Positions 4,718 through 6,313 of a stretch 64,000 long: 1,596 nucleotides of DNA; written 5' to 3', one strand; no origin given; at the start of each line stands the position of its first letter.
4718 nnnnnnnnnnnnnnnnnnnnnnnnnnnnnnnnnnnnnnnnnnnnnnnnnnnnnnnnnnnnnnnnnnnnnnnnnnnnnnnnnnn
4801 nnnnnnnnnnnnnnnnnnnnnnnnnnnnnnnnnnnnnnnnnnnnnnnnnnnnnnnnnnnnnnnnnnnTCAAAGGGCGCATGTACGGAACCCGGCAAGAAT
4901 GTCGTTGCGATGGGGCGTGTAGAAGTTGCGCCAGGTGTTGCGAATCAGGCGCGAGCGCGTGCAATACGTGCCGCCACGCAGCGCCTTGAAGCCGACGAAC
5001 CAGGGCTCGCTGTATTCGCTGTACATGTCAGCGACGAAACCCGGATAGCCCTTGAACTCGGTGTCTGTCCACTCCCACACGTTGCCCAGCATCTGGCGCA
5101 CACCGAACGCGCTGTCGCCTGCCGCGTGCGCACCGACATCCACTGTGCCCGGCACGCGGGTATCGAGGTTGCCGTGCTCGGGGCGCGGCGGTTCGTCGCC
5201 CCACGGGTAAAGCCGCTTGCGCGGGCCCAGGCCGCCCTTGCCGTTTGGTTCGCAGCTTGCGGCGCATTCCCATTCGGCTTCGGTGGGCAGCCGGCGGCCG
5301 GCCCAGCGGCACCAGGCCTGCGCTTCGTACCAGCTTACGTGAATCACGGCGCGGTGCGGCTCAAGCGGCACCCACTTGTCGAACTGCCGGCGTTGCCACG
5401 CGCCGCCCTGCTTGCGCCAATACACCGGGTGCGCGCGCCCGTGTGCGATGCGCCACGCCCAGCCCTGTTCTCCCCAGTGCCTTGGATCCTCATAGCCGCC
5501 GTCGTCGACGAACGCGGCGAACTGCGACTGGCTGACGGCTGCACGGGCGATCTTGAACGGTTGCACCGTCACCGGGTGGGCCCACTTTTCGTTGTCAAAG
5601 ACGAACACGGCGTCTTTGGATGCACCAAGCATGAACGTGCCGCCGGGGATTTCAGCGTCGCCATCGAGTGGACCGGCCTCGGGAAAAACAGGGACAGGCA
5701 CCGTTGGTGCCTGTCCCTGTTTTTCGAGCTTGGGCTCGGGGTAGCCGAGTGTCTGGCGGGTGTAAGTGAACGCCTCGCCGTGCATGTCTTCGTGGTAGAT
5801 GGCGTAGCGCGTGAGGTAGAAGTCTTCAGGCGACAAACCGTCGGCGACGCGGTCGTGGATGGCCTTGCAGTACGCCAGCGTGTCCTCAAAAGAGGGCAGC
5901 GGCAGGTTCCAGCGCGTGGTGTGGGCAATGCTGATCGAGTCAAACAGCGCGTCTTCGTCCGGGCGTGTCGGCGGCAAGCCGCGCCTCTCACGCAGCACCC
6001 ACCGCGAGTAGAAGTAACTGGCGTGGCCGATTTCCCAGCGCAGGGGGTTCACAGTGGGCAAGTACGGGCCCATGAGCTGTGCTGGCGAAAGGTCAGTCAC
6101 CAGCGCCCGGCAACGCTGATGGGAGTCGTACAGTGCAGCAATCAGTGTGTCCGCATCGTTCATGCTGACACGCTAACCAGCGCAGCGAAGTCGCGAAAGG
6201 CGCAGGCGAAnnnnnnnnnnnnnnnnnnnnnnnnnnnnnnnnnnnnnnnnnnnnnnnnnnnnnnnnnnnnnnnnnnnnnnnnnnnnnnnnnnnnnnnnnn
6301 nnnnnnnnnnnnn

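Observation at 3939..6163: EgtB/SenA-family synthase paired with a SenB-like GT4 glycosyltransferase: candidate selenoneine (not ergothioneine) pathway, senC absent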

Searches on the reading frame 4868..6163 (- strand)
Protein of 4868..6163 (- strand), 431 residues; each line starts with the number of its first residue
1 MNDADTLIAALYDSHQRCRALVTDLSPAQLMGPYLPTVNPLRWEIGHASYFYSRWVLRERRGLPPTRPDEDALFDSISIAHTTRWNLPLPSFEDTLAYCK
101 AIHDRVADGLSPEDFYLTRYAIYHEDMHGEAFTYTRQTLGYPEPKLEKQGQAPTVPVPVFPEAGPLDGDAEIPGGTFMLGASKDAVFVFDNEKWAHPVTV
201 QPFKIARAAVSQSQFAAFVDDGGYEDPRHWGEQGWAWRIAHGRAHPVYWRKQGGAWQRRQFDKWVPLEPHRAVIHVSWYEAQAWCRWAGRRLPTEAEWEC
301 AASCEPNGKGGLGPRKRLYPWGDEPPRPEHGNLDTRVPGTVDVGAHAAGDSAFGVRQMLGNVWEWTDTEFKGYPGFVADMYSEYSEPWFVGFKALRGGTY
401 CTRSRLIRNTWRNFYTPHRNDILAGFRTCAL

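Call 7: search_protein_families(library=ncbifam, proteins=[window:4868-6163:-], max_evalue=0.01)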
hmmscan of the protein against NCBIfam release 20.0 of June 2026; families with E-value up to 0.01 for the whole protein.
window:4868-6163:- (431 aa): 6 families
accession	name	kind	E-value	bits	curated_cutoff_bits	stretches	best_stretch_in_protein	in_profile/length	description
NF041186.1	SenA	equivalog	1.6e-147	491.9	420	1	3-430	4-382/382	selenoneine synthase SenA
TIGR03440.2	egtB_TIGR03440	equivalog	1.4e-94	317.5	360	1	11-428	5-412/413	ergothioneine biosynthesis protein EgtB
TIGR04344.1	ovoA_Nterm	equivalog_domain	1.9e-36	125.9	400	1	171-428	192-443/444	5-histidylcysteine sulfoxide synthase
TIGR04373.1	egtB_X_signatur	signature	5.8e-23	80.7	71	1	381-430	1-50/50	EgtB-related enzyme signature domain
TIGR03525.2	GldK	equivalog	2.8e-11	43.4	350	1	290-428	256-403/408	T9SS ring complex lipoprotein PorK/GldK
NF051459.1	pyoverdine_PvdO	equivalog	2.5e-08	33.3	500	1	172-428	39-276/280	dihydropyoverdine dehydrogenase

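Call 8: search_protein_families(library=pfam, proteins=[window:4868-6163:-], max_evalue=0.01)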
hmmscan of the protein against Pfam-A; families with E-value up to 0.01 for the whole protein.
window:4868-6163:- (431 aa): 2 families
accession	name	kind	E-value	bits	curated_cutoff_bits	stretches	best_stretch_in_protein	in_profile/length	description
PF03781.23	FGE-sulfatase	-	6.8e-48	164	23.3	1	171-428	7-253/255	Sulfatase-modifying factor enzyme 1-like domain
PF12867.12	DinB_2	-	1.7e-09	38.6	24.8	1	11-131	2-107/128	DinB superfamily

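Call 9: find_encoding_contigs(protein=window:4868-6163:-, flank=10000, max_places=6)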
Protein window:4868-6163:- (431 aa): no gene with exactly this product is on record in the collection.

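Call 10: find_related_loci(query=window:4868-6163:-, collection=genome_contigs, flank=10000)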
Query window:4868-6163:- (431 aa) in genome_contigs; peptide patterns used: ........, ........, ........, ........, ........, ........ (x = any residue, [..] = any of these).
600 stretches matched a pattern (row limit reached: there are more); 580 encode a relative of the query (tblastn E <= 1e-3); the best 80 are kept; 80 distinct loci.
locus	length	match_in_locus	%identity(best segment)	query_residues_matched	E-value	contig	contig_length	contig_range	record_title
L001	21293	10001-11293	88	1-431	0e+0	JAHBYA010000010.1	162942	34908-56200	MAG: Planctomycetota bacterium isolate ACE_PLA33 PLA33_10, whole genome shotgun sequence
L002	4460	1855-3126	61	7-431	4e-172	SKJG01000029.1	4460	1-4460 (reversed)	MAG: Thioalkalivibrio sp. isolate CSBr16_95 CSBr16-34217, whole genome shotgun sequence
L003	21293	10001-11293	60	4-431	8e-167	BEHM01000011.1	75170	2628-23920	Bacterium HR10 DNA, contig: NODE_155_11, isolate: HRbin10, whole genome shotgun sequence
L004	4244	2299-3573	62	7-431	3e-172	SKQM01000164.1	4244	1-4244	MAG: Thioalkalivibrio sp. isolate CSSed162cmA_425 CSSed16-2cmA-114751, whole genome shotgun sequence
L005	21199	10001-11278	59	5-431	4e-166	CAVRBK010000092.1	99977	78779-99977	MAG: uncultured Gammaproteobacteria bacterium isolate MFD03551.bin.3.4 genome assembly, contig: contig_79674, whole geno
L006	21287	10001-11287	59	4-431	6e-163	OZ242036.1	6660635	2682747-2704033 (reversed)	MAG: Candidatus Poribacteria bacterium isolate 54b3e0b4-8990-4cd1-959a-c9693763f33b genome assembly, chromosome: 1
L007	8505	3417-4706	58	1-431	7e-163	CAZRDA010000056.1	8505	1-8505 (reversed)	MAG TPA_asm: uncultured bacterium isolate binchicken_co292_9 genome assembly, contig: NODE_1697_length_8505_cov_5.870414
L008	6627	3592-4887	57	1-431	7e-161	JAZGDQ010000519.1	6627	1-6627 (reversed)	MAG: bacterium isolate SCS3bin.47 SCS3bin.47_519, whole genome shotgun sequence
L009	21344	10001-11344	54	3-431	5e-159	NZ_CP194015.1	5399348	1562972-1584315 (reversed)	Amphritea sp. HPY chromosome, complete genome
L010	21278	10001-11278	57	7-430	3e-159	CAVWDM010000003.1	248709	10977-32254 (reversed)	MAG: uncultured Gammaproteobacteria bacterium isolate MFD03804.bin.1.259 genome assembly, contig: contig_17625, whole ge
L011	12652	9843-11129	56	2-431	1e-158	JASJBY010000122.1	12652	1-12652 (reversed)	MAG: Gammaproteobacteria bacterium isolate MO_133.B26 MO_133.c_2612, whole genome shotgun sequence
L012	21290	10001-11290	58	1-431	5e-158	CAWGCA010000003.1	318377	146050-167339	MAG: uncultured Gammaproteobacteria bacterium isolate MFD03804.bin.2.7 genome assembly, contig: contig_19325, whole geno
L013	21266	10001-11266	57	7-431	4e-157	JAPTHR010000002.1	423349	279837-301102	Gammaproteobacteria bacterium Milos-ODIII6 c2, whole genome shotgun sequence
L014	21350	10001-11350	58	7-431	4e-156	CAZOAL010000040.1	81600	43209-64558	MAG TPA_asm: uncultured bacterium isolate SRP119689_co1_304 genome assembly, contig: NODE_291_length_81600_cov_26.724422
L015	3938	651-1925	57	5-431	1e-160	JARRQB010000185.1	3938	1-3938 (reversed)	MAG: Gammaproteobacteria bacterium isolate Spart_191_MAG scaffold_16743, whole genome shotgun sequence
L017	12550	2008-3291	55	4-430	1e-153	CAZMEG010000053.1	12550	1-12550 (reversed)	MAG TPA_asm: uncultured Cytophagia bacterium isolate SRP162660_co1_270 genome assembly, contig: NODE_3499_length_12550_c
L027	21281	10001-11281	57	5-429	5e-152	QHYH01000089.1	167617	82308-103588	MAG: Acidobacteria bacterium isolate gp2 AA93 14_0903_09_30cm_scaffold_10_curated, whole genome shotgun sequence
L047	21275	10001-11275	55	7-431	4e-147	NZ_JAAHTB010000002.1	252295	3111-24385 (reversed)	Methylobacterium sp. BTF04 contig00002, whole genome shotgun sequence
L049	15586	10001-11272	55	7-429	2e-146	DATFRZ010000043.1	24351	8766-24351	MAG TPA_asm: Candidatus Acidoferrum sp. isolate SMAG_U9371 k141_776858, whole genome shotgun sequence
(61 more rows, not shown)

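Call 16: search_protein_families(library=ncbifam, proteins=[L009:12433-14697:+, L047:11333-12430:-, L009:7222-7941:-, L009:5736-7355:-, L006:13285-14874:+, L006:12502-13281:+], max_evalue=0.00001)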
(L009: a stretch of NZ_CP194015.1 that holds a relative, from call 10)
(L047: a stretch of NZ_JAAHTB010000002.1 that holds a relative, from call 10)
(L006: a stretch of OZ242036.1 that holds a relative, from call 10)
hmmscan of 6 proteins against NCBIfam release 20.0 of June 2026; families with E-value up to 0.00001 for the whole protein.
L009:12433-14697:+ (755 aa): 23 families
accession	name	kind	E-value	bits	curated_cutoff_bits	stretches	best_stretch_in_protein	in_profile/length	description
TIGR03169.1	Nterm_to_SelD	hypoth_equivalog_domain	4.9e-146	486.7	310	1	13-383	1-365/365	pyridine nucleotide-disulfide oxidoreductase family protein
TIGR04369.1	fusion_not_SelD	hypoth_equivalog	4.9e-133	444.8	700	1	16-726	1-691/701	oxidoreductase/SelD-related fusion protein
TIGR00476.1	selD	equivalog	3.9e-85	285.8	125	1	415-720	6-310/311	selenide, water dikinase SelD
NF002098.0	PRK00943.1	equivalog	2.1e-62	211.1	299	1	416-751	13-343/347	selenide, water dikinase SelD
NF010705.0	PRK14105.1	equivalog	1.2e-27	96.7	291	1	416-665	13-274/345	selenide, water dikinase SelD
TIGR01379.1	thiL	equivalog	2.9e-18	65.9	184.15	1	439-667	12-244/320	thiamine-phosphate kinase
NF045765.1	PhenlGlyoxDHPadH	equivalog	2.5e-13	49.7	475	1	15-302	6-278/416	NADH-dependent phenylglyoxylate dehydrogenase subunit epsilon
NF049943.1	SQR_III_seleno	exception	1.9e-12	46.8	525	1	214-335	201-322/406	type III sulfide quinone reductase, selenoprotein subtype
NF004350.0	PRK05731.1-1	equivalog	3.1e-12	46.1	441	1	431-663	11-243/325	thiamine-phosphate kinase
TIGR02374.1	nitri_red_nirB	equivalog_domain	1.3e-11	43.7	578.35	1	14-303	1-280/794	nitrite reductase large subunit NirB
TIGR03385.1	CoA_CoA_reduc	equivalog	9.6e-11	41.1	578.8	1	107-302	103-284/439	CoA-disulfide reductase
NF004351.0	PRK05731.1-4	equivalog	2.9e-10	39.8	324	1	428-669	19-256/321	thiamine-phosphate kinase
NF042949.2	3PPDioc_HcaD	equivalog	4.5e-10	38.8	450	1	13-302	3-277/386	3-phenylpropionate/cinnamic acid dioxygenase ferredoxin--NAD(+) reductase subunit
TIGR02053.1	MerA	equivalog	7.5e-10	38.4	454.45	1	102-325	124-328/465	mercury(II) reductase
NF003437.0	PRK04965.1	equivalog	2.5e-08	33.3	392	1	12-302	3-276/378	NADH:flavorubredoxin reductase NorW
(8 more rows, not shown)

L047:11333-12430:- (366 aa): 13 families
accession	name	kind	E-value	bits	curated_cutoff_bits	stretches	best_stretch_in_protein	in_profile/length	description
NF002098.0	PRK00943.1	equivalog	2.1e-149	497.1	299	1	21-356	4-335/347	selenide, water dikinase SelD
TIGR00476.1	selD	equivalog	2.7e-126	421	125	1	24-333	1-310/311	selenide, water dikinase SelD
NF010705.0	PRK14105.1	equivalog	3e-47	161.1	291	2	23-200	6-180/345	selenide, water dikinase SelD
TIGR04369.1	fusion_not_SelD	hypoth_equivalog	9.5e-34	116.6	700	1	27-349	351-698/701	oxidoreductase/SelD-related fusion protein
TIGR01379.1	thiL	equivalog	6.2e-22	78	184.15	1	63-283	21-247/320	thiamine-phosphate kinase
NF004351.0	PRK05731.1-4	equivalog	1.1e-17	64.1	324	1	66-296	38-268/321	thiamine-phosphate kinase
TIGR04049.1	AIR_rel_sll0787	hypoth_equivalog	2.4e-15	56.4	321.3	1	64-274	41-243/318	sll0787 family AIR synthase-like protein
TIGR03267.1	methan_mark_2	hypoth_equivalog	7e-13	48.3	365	1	65-271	43-245/323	methanogenesis marker 2 protein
NF004353.0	PRK05731.2-2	equivalog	1.2e-11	44.2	301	1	56-204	9-158/311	thiamine-phosphate kinase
TIGR02124.1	hypE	equivalog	7.4e-11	41.6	251.6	1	28-281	4-252/332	hydrogenase expression/formation protein HypE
TIGR04050.1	MSMEG_0567_Cter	hypoth_equivalog_domain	2.1e-07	30.7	312.2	1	76-278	40-232/296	MSMEG_0567/sll0787 family protein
TIGR00878.1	purM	equivalog_domain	8.7e-07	28.4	236.35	1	105-195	85-179/332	phosphoribosylformylglycinamidine cyclo-ligase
NF004354.0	PRK05731.2-3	equivalog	1.3e-06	28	204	1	101-198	53-148/273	thiamine-phosphate kinase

L009:7222-7941:- (240 aa): 177 families (the best 25 are shown)
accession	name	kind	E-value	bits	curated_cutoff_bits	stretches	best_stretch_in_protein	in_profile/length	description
TIGR02315.1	ABC_phnC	equivalog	2.8e-49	167.8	266.1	2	77-239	79-243/243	phosphonate ABC transporter ATP-binding protein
NF007438.0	PRK09984.1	equivalog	6.9e-36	123.8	365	1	81-226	90-237/262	phosphonate ABC transporter ATP-binding protein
TIGR02673.1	FtsE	equivalog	4.1e-33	114.9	264.85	2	77-219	79-214/214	cell division ATP-binding protein FtsE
NF010068.0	PRK13548.1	equivalog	3.6e-31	108.2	261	2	77-239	79-241/261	heme ABC transporter ATP-binding protein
TIGR03608.1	L_ocin_972_ABC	subfamily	8.6e-29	100.5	254.85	2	77-213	76-204/206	putative bacteriocin export ABC transporter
TIGR03873.1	F420-0_ABC_ATP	hypoth_equivalog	2.6e-27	95.7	372.4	1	74-239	72-235/256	putative F420-0 ABC transporter ATP-binding protein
TIGR03375.1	type_I_sec_LssB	subfamily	3.3e-27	95.1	693.1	2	141-226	599-685/696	type I secretion system permease/ATPase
TIGR03265.1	PhnT2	equivalog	3.5e-27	95.6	457.7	1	24-221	3-214/353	putative 2-aminoethylphosphonate ABC transporter ATP-binding protein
NF000355.4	ribo_prot_ABC_F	equivalog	1.4e-26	93.5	380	1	25-221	2-193/499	ribosomal protection-like ABC-F family protein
NF008420.0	PRK11247.1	equivalog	2.6e-26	92.3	395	1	26-224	13-216/257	aliphatic sulfonates ABC transporter ATP-binding protein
NF040873.1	AztA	equivalog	5.4e-26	91.3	220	1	35-205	2-182/191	zinc ABC transporter ATP-binding protein AztA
NF008338.0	PRK11124.1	equivalog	2.2e-25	89.6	369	2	77-221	82-220/242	arginine ABC transporter ATP-binding protein ArtP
TIGR01188.1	drrA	subfamily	2.2e-25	89.6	312.45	1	77-231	66-213/302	daunorubicin resistance ABC transporter, ATP-binding protein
NF038007.1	ABC_ATP_DarD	equivalog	2.8e-25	89.1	375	1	79-219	85-217/218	darobactin export ABC transporter ATP-binding protein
NF008409.0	PRK11231.1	equivalog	5e-25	88.3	375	2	76-226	75-222/255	Fe(3+) dicitrate ABC transporter ATP-binding protein FecE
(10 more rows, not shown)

L009:5736-7355:- (540 aa): 1 family
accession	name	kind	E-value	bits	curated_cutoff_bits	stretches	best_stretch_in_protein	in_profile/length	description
TIGR01097.1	PhnE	equivalog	4.8e-57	193.3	216.7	2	57-277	7-240/252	phosphonate ABC transporter, permease protein PhnE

L006:13285-14874:+ (530 aa): 10 families
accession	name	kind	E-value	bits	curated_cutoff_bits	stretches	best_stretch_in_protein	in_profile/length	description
TIGR03416.1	ABC_choXWV_perm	equivalog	3.3e-24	85.8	363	1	310-501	72-263/267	choline ABC transporter permease subunit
NF008196.0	PRK10952.1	equivalog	4.7e-20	71.7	439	1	327-510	149-330/356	glycine betaine/L-proline ABC transporter permease ProW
NF049931.1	GlyBetbindOsmF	equivalog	1.3e-18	67.1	400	1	51-285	3-259/283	glycine betaine ABC transporter substrate-binding protein OsmF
NF008470.0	PRK11365.1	equivalog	2.2e-09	37.1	347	1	318-513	60-250/263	aliphatic sulfonate ABC transporter permease SsuC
TIGR01183.1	ntrB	equivalog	2.3e-09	37.3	209.05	1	327-470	22-164/202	nitrate ABC transporter permease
TIGR01097.1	PhnE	equivalog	8.8e-09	35.2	216.7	1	314-482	51-221/252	phosphonate ABC transporter, permease protein PhnE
NF008049.0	PRK10782.1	subfamily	4e-07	29.9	212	1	329-510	18-212/217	methionine ABC transporter permease MetI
NF040733.1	ABC_perm_U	equivalog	4e-07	29.8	295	1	333-511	67-244/251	ABC transporter permease subunit SaoP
NF007545.0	PRK10160.1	equivalog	4.1e-07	29.7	342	1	322-514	78-269/275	taurine ABC transporter permease TauC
TIGR00974.1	3a0107s02c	equivalog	2.8e-06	26.7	193.45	1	332-449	58-190/272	phosphate ABC transporter permease PstA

L006:12502-13281:+ (260 aa): 187 families (the best 25 are shown)
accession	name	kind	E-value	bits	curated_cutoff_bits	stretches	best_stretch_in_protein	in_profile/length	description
TIGR01186.1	proV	subfamily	1.8e-66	224.7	326.6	1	27-254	4-233/363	betaine/proline/choline family ABC transporter ATP-binding protein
TIGR00968.1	3a0106s01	subfamily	1.9e-63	214.1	342.75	1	17-255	1-235/237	sulfate ABC transporter ATP-binding protein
TIGR03265.1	PhnT2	equivalog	1.2e-61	209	457.7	1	15-255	3-239/353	putative 2-aminoethylphosphonate ABC transporter ATP-binding protein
NF006987.0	PRK09452.1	equivalog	1.2e-57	195.4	482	1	7-253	8-250/378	spermidine/putrescine ABC transporter ATP-binding protein PotA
TIGR01187.1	potA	subfamily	4.4e-57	193.6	355.6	1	47-253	1-203/325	polyamine ABC transporter ATP-binding protein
NF043075.1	MMSYN1_0197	equivalog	1.1e-55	188.9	550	1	17-253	3-235/341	spermidine/putrescine ABC transporter ATP-binding protein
NF008513.0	PRK11432.1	equivalog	2.1e-54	184.8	496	1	13-252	3-238/351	ferric ABC transporter ATP-binding protein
NF008105.0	PRK10851.1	equivalog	5.6e-54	183.2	502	1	17-253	3-239/362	sulfate/thiosulfate ABC transporter ATP-binding protein CysA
NF008653.0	PRK11650.1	subfamily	5.8e-54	183.5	432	1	16-253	3-237/357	sn-glycerol-3-phosphate ABC transporter ATP-binding protein UgpC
NF040933.2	ABC_arch_GlcV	equivalog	3.4e-52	177.5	450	1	17-252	3-243/357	glucose ABC transporter ATP-binding protein GlcV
TIGR03258.1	PhnT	equivalog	3.9e-52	177.5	499.15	1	15-254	7-243/359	2-aminoethylphosphonate ABC transport system ATP-binding subunit PhnT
TIGR03415.1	ABC_choXWV_ATP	equivalog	6.6e-52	176.7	483.75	1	20-255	28-269/382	choline ABC transporter ATP-binding protein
NF008233.0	PRK11000.1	equivalog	2.4e-50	171.4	568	1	16-253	3-236/369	maltose/maltodextrin ABC transporter ATP-binding protein MalK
NF040840.2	tungstate_WtpC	equivalog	5.5e-49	167.3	440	1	31-254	15-234/347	tungstate ABC transporter ATP-binding protein WtpC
TIGR00972.1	3a0107s01c2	equivalog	2.2e-47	161.5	343.2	1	17-254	2-246/248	phosphate ABC transporter ATP-binding protein PstB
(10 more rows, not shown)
